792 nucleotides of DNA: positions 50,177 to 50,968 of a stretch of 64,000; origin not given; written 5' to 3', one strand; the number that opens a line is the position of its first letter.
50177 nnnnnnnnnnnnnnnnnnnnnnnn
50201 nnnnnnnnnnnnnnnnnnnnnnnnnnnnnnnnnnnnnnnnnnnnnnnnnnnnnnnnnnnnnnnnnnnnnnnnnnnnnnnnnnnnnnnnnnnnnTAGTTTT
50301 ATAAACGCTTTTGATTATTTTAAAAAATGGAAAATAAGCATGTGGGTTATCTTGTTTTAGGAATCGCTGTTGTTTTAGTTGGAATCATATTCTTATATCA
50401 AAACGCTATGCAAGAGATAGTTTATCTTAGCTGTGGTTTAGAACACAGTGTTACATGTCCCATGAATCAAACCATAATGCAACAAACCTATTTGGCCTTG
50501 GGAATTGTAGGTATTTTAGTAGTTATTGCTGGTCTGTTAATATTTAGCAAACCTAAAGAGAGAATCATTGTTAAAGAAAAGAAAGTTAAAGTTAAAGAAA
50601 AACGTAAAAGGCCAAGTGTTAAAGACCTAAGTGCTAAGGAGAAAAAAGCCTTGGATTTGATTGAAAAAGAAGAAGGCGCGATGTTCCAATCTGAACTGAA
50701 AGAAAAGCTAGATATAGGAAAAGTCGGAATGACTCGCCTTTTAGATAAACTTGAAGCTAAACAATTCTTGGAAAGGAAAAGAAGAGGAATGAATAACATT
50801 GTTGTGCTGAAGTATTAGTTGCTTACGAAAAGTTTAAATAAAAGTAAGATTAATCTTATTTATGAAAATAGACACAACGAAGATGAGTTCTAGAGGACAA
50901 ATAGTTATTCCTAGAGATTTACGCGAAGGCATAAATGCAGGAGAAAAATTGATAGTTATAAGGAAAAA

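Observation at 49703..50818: Site-2 protease immediately upstream of a membrane-tethered wHTH regulator with an extracytoplasmic cysteine pair: candidate regulated intramembrane proteolysis switch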

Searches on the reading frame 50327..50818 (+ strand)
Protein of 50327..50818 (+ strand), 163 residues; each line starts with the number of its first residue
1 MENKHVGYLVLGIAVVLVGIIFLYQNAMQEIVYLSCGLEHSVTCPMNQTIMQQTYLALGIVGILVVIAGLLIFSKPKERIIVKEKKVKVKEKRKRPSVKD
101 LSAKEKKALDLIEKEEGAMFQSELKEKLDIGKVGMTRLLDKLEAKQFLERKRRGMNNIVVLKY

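Call 3: search_protein_families(library=pfam, proteins=[window:50327-50818:+], max_evalue=0.1)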
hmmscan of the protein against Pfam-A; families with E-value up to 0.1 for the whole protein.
window:50327-50818:+ (163 aa): 10 families
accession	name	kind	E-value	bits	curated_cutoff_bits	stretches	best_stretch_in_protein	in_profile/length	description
PF24034.1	DUF7343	-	1.3e-07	31.8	27.6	1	104-161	4-61/62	Domain of unknown function (DUF7343)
PF01047.28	MarR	-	3.3e-06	27.3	24.6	1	108-152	8-51/59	MarR family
PF12802.13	MarR_2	-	5.4e-06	26.9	27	1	100-152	2-54/61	MarR family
PF00746.26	Gram_pos_anchor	-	0.0014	18.9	20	0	56-77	18-39/43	LPXTG cell wall anchor motif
PF08100.18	Dimerisation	-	0.0088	16.3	25.6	1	109-154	31-76/93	O-methyltransferase dimerisation domain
PF25213.1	HVO_A0261_N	-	0.013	15.8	35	1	115-153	21-59/86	HVO_A0261 N-terminal domain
PF24282.1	DUF7470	-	0.047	14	27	0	55-72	5-22/58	Family of unknown function (DUF7470)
PF09656.15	PGPGW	-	0.047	13.7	23.3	0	57-73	3-19/53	Putative transmembrane protein (PGPGW)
PF22665.2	DUF6293_C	-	0.066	14.1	27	0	104-161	32-90/101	DUF6293 C-terminal winged helix domain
PF20712.2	CyanoTRADDas_TM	-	0.088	13.4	24.3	0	9-32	17-42/68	Cyanobacterial TRADD-N associated 2-Transmembrane domain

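Call 4: search_protein_families(library=ncbifam, proteins=[window:50327-50818:+], max_evalue=0.1)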
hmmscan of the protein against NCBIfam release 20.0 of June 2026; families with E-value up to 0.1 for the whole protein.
window:50327-50818:+ (163 aa): 18 families
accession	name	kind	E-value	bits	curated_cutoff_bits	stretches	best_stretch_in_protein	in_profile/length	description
NF050133.1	TransRegFabT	equivalog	0.00022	21.6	200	1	91-160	16-85/138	fatty acid biosynthesis transcriptional regulator FabT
TIGR01884.1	cas_HTH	subfamily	0.00068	19.1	60.2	1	74-154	112-193/202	CRISPR-associated CARF protein Csa3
NF033218.1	anchor_AmaP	equivalog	0.0027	17.5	55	1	9-91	10-82/166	alkaline shock response membrane anchor protein AmaP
TIGR00890.1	2A0111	subfamily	0.0051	15.8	374.85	1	34-100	133-204/377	oxalate/formate antiport family MFS transporter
TIGR01167.1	LPXTG_anchor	domain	0.0081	16.8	15.9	0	54-75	12-31/34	LPXTG cell wall anchor domain-containing protein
NF053606.1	Sta1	subfamily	0.0087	16.1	80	1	100-154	17-70/100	Sta1 family transcriptional regulator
NF008565.1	PRK11512.1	equivalog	0.01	15.8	240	1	83-153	22-89/144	multiple antibiotic resistance transcriptional regulator MarR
TIGR01889.1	Staph_reg_Sar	paralog_domain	0.012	15.9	62.6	1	101-153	23-78/109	staphylococcal accessory regulator family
NF041230.1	BagL_FevM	exception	0.014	15.4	230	1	107-149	43-85/145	MarR family transcriptional regulator BagL/FevM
NF033770.1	exosort_XrtT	exception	0.014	13.9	250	1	18-95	209-285/472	exosortase T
NF053777.1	Saro0803TransReg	equivalog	0.02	14.6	200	1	100-152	34-85/140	Saro_0803 family transcriptional regulator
TIGR02205.1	septum_zipA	equivalog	0.022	14.8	119.65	1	58-107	6-52/284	cell division protein ZipA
NF049980.1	SfMCT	equivalog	0.022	13.4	320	1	47-105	151-208/378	L-lactate MFS transporter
NF046005.2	near_gluc_PtsG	equivalog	0.023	15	45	0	53-105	2-50/85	MPN207a family PTS transporter accessory protein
NF040939.2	trans_reg_lrs14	equivalog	0.03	14.3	90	1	98-153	16-71/103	Lrs14 family HTH-type transcriptional regulator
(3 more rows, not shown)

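Call 5: find_homologous_proteins(query=window:50327-50815:+)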
Query window:50327-50815:+ (163 aa): 2113 proteins with E <= 0.001 among 2763 candidates; the best 120 are listed.
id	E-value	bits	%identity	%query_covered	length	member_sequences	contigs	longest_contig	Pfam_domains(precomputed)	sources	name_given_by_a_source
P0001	3.5e-95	334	100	100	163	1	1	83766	PF01047.29,PF12802.14,PF24034.2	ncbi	-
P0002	5.2e-82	291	83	100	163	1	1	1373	PF01047.29,PF12802.14,PF24034.2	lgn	-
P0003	4.6e-69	249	73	99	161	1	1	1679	PF01047.29,PF24034.2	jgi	jgi:uncharacterized membrane protein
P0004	5.5e-67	242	74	99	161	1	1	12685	PF01047.29,PF12802.14,PF24034.2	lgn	-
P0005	1.5e-65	237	70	99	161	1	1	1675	PF01047.29,PF24034.2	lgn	-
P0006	4.9e-63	229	65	99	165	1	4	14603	PF01047.29,PF24034.2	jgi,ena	-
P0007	5.6e-63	229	66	99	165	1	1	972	PF01047.29,PF24034.2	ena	-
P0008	2.7e-62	227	65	99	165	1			PF01047.29,PF24034.2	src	-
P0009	1.9e-61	224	64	99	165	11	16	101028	PF01047.29,PF24034.2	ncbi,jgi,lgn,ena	-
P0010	2.2e-61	224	70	99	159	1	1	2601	PF01047.29,PF24034.2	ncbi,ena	-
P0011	2.2e-60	221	68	99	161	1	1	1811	PF24034.2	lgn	-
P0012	8.0e-60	219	65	99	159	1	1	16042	PF24034.2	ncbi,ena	-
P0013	1.0e-59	218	65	99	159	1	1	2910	PF12802.14,PF24034.2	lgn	-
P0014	1.7e-59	218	65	99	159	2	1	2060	PF01047.29,PF12802.14,PF24034.2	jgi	jgi:uncharacterized membrane protein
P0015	2.3e-59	217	64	100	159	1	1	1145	PF01047.29,PF12802.14,PF24034.2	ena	-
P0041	4.3e-57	210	64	99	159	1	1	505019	PF01047.29,PF24034.2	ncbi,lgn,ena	-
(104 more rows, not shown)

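Call 8: find_related_loci(query=A1, collection=genome_contigs, flank=6000)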
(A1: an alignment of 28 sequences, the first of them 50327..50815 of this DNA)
Query A1 (163 aa) in genome_contigs; peptide patterns used: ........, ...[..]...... (x = any residue, [..] = any of these).
277 stretches matched a pattern; 214 encode a relative of the query (tblastn E <= 1e-3); the best 80 are kept; 80 distinct loci.
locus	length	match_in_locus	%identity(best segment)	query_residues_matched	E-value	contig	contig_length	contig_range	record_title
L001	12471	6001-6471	64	1-155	3e-65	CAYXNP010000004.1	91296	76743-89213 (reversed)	MAG TPA_asm: Candidatus Woesearchaeota archaeon isolate SRP050083_co1_23 genome assembly, contig: NODE_42_length_91296_c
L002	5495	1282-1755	60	1-162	4e-64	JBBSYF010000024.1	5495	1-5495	MAG: Nanoarchaeota archaeon isolate H52-bin004_1 H52_bin004_1_000000000024, whole genome shotgun sequence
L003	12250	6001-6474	65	1-162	3e-63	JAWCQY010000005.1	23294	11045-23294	MAG: Candidatus Pacearchaeota archaeon isolate JZ-2_201907_bins_3 JZ-2_201907_bins_3_scaffold_5, whole genome shotgun se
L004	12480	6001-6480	60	1-162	8e-62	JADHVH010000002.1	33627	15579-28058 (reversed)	MAG: Candidatus Pacearchaeota archaeon isolate BS150m-G67 BS-150m-C1050, whole genome shotgun sequence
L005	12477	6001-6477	60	1-162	1e-60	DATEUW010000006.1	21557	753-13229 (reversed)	MAG TPA_asm: Candidatus Nanoarchaeia archaeon isolate SMAG_U8351 k141_383089, whole genome shotgun sequence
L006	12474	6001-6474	64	1-162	2e-59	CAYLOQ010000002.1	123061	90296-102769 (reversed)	MAG TPA_asm: Candidatus Woesearchaeota archaeon isolate binchicken_co85_6 genome assembly, contig: NODE_48_length_123061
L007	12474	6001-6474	67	1-162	1e-59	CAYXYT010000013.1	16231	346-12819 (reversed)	MAG TPA_asm: Candidatus Woesearchaeota archaeon isolate SRP167671_co1_37 genome assembly, contig: NODE_4191_length_16231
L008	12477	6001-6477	63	1-162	1e-59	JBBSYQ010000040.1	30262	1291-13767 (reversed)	MAG: Nanoarchaeota archaeon isolate H14-bin003_1 H14_bin003_1_000000000040, whole genome shotgun sequence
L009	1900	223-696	60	1-162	1e-60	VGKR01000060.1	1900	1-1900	MAG: Candidatus Pacearchaeota archaeon isolate M_DeepCast_400m_m2_303 M_DeepCast_400m_m2_303_Ga0194112_10158634, whole g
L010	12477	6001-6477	59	1-162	8e-59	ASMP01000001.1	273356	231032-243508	Nanoarchaeota archaeon SCGC AAA011-D5 A11D05DRAFT_contig_0_0.1_C, whole genome shotgun sequence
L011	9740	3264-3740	58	1-162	1e-58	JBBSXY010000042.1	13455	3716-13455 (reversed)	MAG: Nanoarchaeota archaeon isolate H32-bin010 H32_bin010_000000000042, whole genome shotgun sequence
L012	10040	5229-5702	60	1-162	2e-57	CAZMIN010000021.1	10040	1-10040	MAG TPA_asm: Candidatus Woesearchaeota archaeon isolate binchicken_co85_65 genome assembly, contig: NODE_3274_length_100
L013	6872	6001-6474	64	1-162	2e-56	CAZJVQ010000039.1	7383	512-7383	MAG TPA_asm: Candidatus Woesearchaeota archaeon isolate binchicken_co136_21 genome assembly, contig: NODE_4191_length_73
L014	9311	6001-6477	62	1-162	6e-56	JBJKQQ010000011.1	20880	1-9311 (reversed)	MAG: Candidatus Pacearchaeota archaeon isolate Bin_38 S1Ck127_548844_flag_0_multi_6.1382_len_20880, whole genome shotgun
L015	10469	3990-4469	57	1-162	4e-56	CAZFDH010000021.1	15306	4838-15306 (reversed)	MAG TPA_asm: Candidatus Woesearchaeota archaeon isolate SRP329715_co1_134 genome assembly, contig: NODE_5846_length_1530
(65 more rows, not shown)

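Call 35: find_encoding_contigs(protein=P0041, flank=6000, max_places=2)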
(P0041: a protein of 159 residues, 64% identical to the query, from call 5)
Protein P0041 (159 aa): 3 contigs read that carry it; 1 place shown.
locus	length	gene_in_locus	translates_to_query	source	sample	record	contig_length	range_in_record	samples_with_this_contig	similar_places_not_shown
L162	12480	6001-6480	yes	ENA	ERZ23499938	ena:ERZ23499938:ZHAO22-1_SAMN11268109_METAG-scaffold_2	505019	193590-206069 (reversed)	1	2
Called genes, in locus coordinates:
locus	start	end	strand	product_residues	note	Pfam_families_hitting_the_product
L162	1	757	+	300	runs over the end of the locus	-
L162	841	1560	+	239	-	PF13462:Thioredoxin_4, PF13098:Thioredoxin_2 (faint), PF01323:DSBA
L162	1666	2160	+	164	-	-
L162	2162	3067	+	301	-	PF13473:Cupredoxin_1, PF00116:COX2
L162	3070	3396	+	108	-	-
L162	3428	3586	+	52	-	PF23447:DUF7128 (weak)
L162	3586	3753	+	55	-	-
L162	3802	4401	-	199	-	-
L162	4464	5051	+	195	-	PF02163:Peptidase_M50 (faint)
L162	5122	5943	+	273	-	-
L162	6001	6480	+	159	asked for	PF24034:DUF7343 (weak), PF01047:MarR (weak)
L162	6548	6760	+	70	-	PF24434:DUF7557 (faint), PF02697:VAPB_antitox (weak)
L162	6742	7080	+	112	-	-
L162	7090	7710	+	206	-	PF09335:VTT_dom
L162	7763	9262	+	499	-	PF00478:IMPDH, PF00571:CBS, PF01070:FMN_dh, PF03060:NMO, PF00977:His_biosynth (faint)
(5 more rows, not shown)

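Call 43: search_solved_structures(query=A3, max_evalue=0.1)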
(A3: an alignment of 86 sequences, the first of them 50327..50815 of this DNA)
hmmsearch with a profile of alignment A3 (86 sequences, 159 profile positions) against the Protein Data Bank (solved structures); distinct sequences matched with E-value up to 0.1: 18.
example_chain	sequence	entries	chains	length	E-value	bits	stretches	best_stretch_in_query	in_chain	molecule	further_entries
2yu3_A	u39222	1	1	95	0.0025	20.7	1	83-145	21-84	DNA-directed RNA polymerase III 39 kDa polypeptide F variant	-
3bro_A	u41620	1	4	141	0.007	19.3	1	99-150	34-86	Transcriptional regulator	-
7a6h_P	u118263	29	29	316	0.015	18.2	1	83-145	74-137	DNA-directed RNA polymerase III subunit RPC6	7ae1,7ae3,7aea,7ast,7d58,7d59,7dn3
4pql_A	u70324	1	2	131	0.02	17.8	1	117-154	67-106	Truncated replication protein RepA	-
5kbj_A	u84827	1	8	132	0.02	17.8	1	117-154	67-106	Replication initiator A, N-terminal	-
4pt7_A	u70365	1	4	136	0.022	17.7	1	117-154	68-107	Replication initiator A family protein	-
3bdd_A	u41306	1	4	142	0.024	17.5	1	111-151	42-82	Regulatory protein MarR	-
8xt8_A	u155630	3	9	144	0.026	17.4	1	85-147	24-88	MarR family transcriptional regulator | MarR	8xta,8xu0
2dk5_A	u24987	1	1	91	0.028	17.3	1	93-145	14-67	DNA-directed RNA polymerase III 39 kDa polypeptide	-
5yhx_A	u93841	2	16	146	0.031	17.2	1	70-157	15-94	Zinc transport transcriptional regulator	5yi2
5yhy_A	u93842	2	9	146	0.032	17.1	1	71-157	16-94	Zinc transport transcriptional regulator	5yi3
1s3j_A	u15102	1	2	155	0.034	17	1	109-148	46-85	YusO protein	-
8xt8_B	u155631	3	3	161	0.042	16.7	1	85-147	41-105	MarR family transcriptional regulator | MarR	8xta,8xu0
5yhz_A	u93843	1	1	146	0.044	16.7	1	95-157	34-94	Zinc transport transcriptional regulator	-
5yi0_B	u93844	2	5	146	0.045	16.6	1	73-157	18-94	Zinc transport transcriptional regulator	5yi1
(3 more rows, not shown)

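Call 44: predict_structure(alignment_id=A3)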
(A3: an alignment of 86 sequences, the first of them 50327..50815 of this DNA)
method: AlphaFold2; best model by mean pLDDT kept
length: 163 residues; sequences in the alignment: 86
mean_pLDDT: 80.6   pTM: 0.45
mean pLDDT of the five models: 80.6, 80.2, 80.0, 79.9, 78.1
residues with pLDDT >= 90: 40; 70-90: 96; 50-70: 19; < 50: 8
segments of 3 or more residues with pLDDT < 50: 85-92
pLDDT, mean of each block of 10 residues (from residue 1): 84 95 92 79 81 93 94 70 49 60 82 81 84 85 84 78 76
secondary structure, 60 per line:
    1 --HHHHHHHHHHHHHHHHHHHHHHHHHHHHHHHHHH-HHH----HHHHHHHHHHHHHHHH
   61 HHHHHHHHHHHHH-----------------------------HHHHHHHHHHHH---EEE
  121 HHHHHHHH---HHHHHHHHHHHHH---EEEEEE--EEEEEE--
elements in order: H3-36 H45-73 H103-114 E118-120 H121-128 H132-144 E148-153 E156-161

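Call 55: fold_search(model_id=the predicted structure, library=pdb)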
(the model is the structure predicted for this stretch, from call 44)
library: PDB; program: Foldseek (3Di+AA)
matches with E <= 10: 1215; with E <= 0.001: 0
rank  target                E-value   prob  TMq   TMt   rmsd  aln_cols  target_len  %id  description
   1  1z91                  1.4e-02  1.00  0.36  0.42   1.3        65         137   20  x-ray crystal structure of apo-OhrRC15S in reduced form: MarR family protein (released 2005-10-25)
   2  7nvs_W                1.4e-02  1.00  0.35  0.31   2.1        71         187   15  RNA polymerase II core pre-initiation complex with closed promoter DNA in proximal position (released 2021-05-05)
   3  5h3r_B                1.6e-02  1.00  0.36  0.42   1.5        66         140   29  Crystal Structure of mutant MarR C80S from E.coli complexed with operator DNA (released 2017-08-02)
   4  4rs8_B                1.6e-02  1.00  0.34  0.63   2.3        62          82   16  Apo structure of novel pNOB8 plasmid centromere binding protein (released 2015-09-16)
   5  1s3j_A                1.7e-02  1.00  0.36  0.41   1.3        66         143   18  X-ray crystal structure of YusO protein from Bacillus subtilis (released 2004-04-13)
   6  8ylg_B                1.8e-02  1.00  0.36  0.37   1.2        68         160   25  Crystal structure of Burkholderia thailandensis MftR in complex with operator DNA (released 2024-11-13)
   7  4ooi_C                1.8e-02  1.00  0.32  0.53   1.9        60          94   12  Reduced HlyU from Vibrio cholerae N16961 (released 2014-12-31)
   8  7dvu                  1.9e-02  1.00  0.37  0.42   2.4        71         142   17  Crystal structure of heme sensor protein PefR in complex with heme and cyanide (released 2021-09-29)
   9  3gw2                  2.0e-02  1.00  0.36  0.62   1.1        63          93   14  Crystal structure of possible transcriptional regulatory protein (fragment 1-100) from Mycobacterium bovis. Northeast St (released 2009-04-21)
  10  4omz_B                2.1e-02  1.00  0.35  0.56   1.6        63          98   19  Crystal Structure of NolR from Sinorhizobium fredii (released 2014-04-16)
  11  4omz_A                2.1e-02  1.00  0.35  0.56   1.6        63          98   19  Crystal Structure of NolR from Sinorhizobium fredii (released 2014-04-16)
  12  4jba_B                2.3e-02  1.00  0.36  0.42   1.7        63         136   30  Crystal Structure of the Oxidized Form of MarR from E.coli (released 2013-10-16)
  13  4fht_A                2.3e-02  1.00  0.37  0.42   1.6        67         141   15  Crystal Structure of the PcaV transcriptional regulator from Streptomyces coelicolor in complex with its natural ligan (released 2013-04-24)
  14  2mh2_MODEL_1_A        2.3e-02  1.00  0.33  0.76   1.8        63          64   16  Structural insights into the DNA recognition and protein interaction domains reveal fundamental homologous DNA (released 2014-04-16)
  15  4zzl_B                2.4e-02  1.00  0.36  0.43   1.5        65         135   23  MexR R21W derepressor mutant causing multidrug resistance in P. aeruginosa by mexAB-oprM efflux pump expression (released 2016-07-27)
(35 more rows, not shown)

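Call 71: search_protein_representatives(protein=window:50327-50815:+)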
Query: 163 residues. Proteins with E-value up to 0.001 (for the whole library): 547; up to 1e-10: 242; up to 1e-30: 8. The best 150 are listed.
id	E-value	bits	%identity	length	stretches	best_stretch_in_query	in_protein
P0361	1.5e-41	157.9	53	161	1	1-162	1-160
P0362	2.2e-40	154.1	51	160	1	1-162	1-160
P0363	1.6e-38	148.1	48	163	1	1-162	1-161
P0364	2.9e-37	144.0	50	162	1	1-162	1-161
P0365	6.1e-35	136.5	61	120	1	47-162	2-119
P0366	1.8e-33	131.7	45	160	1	1-162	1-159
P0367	6.4e-33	129.9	39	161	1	1-162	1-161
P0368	3.4e-31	124.3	59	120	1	46-162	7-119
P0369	1.8e-29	118.7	44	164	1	1-162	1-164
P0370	1.9e-29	118.7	58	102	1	1-96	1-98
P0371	4.4e-28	114.2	47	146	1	1-162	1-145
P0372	9.9e-28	113.1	40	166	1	1-162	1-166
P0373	1.0e-27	113.0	41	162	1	1-162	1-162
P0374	1.3e-27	112.7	44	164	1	1-161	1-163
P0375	2.1e-27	112.0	41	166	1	1-162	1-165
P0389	4.4e-22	94.8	36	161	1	2-162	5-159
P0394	1.0e-20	90.4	40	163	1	4-162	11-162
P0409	8.2e-19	84.2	33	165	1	2-163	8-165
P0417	2.8e-18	82.4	33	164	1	11-162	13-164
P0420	8.9e-18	80.8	33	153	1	1-162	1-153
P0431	1.1e-16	77.3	32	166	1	1-163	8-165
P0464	2.0e-15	73.2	36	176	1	1-162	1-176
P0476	8.7e-15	71.1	33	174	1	1-163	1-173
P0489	4.2e-14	68.9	29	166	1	4-162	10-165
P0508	1.9e-13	66.8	29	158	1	1-162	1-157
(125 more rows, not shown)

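Call 73: list_cluster_members(proteins=[P0389, P0409, P0417, P0431, P0464, P0476, P0489, P0508, P0394, P0420])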
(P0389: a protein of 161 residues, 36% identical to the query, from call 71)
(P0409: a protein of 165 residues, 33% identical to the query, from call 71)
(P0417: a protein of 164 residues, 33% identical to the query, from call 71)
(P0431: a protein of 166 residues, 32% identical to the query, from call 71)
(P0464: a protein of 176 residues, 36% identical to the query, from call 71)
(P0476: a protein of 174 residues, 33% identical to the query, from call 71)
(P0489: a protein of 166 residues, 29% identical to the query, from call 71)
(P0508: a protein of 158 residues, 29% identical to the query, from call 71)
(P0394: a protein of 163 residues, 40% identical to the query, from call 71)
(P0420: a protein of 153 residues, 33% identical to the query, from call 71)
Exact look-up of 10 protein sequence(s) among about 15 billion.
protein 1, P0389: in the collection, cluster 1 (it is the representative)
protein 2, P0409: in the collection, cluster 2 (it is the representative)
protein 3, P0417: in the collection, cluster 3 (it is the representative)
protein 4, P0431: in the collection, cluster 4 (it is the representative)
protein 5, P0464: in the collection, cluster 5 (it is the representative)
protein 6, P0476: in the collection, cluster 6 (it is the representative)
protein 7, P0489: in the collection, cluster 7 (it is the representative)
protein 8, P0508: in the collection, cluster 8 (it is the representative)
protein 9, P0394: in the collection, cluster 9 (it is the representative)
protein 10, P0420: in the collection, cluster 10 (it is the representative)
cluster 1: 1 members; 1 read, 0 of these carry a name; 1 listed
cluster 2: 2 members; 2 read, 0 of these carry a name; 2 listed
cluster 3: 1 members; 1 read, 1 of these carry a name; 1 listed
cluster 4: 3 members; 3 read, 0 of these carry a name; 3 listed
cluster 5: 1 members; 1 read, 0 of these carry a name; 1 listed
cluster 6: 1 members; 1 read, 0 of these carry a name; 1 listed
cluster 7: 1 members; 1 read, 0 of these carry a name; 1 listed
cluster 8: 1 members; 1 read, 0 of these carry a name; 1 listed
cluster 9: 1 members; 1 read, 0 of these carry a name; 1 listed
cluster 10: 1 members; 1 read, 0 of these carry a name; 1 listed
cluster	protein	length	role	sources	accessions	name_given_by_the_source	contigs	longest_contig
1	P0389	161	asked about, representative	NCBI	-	-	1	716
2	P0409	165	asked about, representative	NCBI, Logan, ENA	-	-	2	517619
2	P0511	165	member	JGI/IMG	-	-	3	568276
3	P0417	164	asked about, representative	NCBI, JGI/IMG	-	uncharacterized membrane protein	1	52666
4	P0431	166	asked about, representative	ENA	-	-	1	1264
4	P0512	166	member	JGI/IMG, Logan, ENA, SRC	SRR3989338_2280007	-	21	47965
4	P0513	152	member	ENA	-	-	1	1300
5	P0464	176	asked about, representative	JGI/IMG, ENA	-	-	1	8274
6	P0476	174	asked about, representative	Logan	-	-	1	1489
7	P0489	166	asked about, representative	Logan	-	-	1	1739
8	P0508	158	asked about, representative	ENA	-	-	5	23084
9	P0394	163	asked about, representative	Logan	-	-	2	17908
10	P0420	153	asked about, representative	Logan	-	-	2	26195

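Call 74: find_encoding_contigs(protein=P0409, flank=5000, max_places=2)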
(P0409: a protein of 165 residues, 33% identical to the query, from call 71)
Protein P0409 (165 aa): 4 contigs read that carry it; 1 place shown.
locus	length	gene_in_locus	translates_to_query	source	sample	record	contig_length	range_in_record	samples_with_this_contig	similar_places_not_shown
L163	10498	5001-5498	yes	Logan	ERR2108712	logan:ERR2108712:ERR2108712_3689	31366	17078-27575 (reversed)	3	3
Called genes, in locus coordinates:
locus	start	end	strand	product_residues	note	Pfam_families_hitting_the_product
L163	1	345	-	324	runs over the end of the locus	PF00005:ABC_tran, PF13175:AAA_15 (faint), PF13304:AAA_21 (weak), PF13732:DrrA1-3_C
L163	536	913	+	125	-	PF05854:MC1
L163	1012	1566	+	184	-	-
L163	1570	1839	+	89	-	-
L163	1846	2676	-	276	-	PF01926:MMR_HSR1, PF02421:FeoB_N, PF02824:TGS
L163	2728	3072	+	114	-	-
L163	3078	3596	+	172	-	-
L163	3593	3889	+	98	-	PF01883:FeS_assembly_P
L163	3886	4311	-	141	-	-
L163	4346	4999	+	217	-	PF13462:Thioredoxin_4, PF01323:DSBA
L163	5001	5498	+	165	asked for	PF12802:MarR_2 (weak), PF24034:DUF7343, PF01047:MarR (weak)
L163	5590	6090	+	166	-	-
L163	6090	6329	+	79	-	-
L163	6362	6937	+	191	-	PF00578:AhpC-TSA, PF08534:Redoxin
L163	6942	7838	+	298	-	PF02683:DsbD_TM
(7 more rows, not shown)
